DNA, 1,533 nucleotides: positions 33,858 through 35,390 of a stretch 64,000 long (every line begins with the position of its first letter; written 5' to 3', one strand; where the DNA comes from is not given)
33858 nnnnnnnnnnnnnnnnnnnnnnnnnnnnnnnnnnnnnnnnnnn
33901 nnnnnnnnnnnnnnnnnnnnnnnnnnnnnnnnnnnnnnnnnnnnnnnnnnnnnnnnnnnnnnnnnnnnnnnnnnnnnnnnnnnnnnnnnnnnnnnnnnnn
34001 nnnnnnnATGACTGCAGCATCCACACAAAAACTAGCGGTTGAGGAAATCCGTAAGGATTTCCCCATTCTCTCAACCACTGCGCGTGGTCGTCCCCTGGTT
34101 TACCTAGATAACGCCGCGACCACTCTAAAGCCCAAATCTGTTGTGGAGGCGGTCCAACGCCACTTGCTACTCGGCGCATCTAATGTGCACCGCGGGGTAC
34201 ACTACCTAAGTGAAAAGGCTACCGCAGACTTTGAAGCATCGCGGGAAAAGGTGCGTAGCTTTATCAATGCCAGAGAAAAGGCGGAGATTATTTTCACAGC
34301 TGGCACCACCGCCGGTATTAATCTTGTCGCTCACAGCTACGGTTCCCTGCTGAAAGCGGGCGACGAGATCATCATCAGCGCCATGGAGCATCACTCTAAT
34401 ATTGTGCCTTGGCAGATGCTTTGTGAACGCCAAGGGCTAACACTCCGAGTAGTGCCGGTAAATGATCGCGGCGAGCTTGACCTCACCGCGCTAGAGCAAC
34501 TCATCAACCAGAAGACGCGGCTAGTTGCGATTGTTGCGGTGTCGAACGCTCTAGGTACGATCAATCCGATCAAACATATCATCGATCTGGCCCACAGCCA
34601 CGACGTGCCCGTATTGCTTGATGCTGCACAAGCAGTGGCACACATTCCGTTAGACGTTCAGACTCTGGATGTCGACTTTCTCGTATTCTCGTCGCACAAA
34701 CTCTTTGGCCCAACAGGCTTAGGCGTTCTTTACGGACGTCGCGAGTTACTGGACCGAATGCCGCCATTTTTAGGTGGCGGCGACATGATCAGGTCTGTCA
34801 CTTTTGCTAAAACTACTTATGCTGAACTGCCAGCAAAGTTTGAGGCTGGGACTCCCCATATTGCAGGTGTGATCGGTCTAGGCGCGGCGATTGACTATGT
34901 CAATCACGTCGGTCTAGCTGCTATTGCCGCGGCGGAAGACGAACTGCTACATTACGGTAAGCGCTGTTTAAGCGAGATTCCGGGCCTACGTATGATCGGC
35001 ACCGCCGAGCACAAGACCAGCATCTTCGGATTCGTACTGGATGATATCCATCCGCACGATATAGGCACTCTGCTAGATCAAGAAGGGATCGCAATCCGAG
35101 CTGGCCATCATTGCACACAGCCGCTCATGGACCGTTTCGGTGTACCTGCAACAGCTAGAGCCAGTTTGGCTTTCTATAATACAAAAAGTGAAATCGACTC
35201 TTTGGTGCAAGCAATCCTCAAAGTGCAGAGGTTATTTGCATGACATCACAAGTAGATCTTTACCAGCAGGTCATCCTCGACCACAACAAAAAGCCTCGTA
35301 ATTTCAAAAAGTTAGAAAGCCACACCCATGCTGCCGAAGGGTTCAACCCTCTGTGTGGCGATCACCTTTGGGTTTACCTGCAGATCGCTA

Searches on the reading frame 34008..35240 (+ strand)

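Call 67: search_protein_families(library=pfam, max_evalue=0.001, proteins=[window:34008-35240:+])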
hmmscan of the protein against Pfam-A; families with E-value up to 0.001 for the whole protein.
window:34008-35240:+ (411 aa): 5 families
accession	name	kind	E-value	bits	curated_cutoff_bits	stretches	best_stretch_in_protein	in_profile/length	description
PF00266.25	Aminotran_5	-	1.1e-149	498.8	21.5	1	31-399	1-371/371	Aminotransferase class-V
PF00155.27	Aminotran_1_2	-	1.1e-12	48.2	19.7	1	38-251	17-241/361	Aminotransferase class I and II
PF01041.23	DegT_DnrJ_EryC1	-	2.6e-09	37.2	19.8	1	82-210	33-150/360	DegT/DnrJ/EryC1/StrS aminotransferase family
PF01212.27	Beta_elim_lyase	-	1.3e-08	35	27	1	90-260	46-215/288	Beta-eliminating lyase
PF01053.26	Cys_Met_Meta_PP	-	1.6e-08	33.9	27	1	94-227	71-194/381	Cys/Met metabolism PLP-dependent enzyme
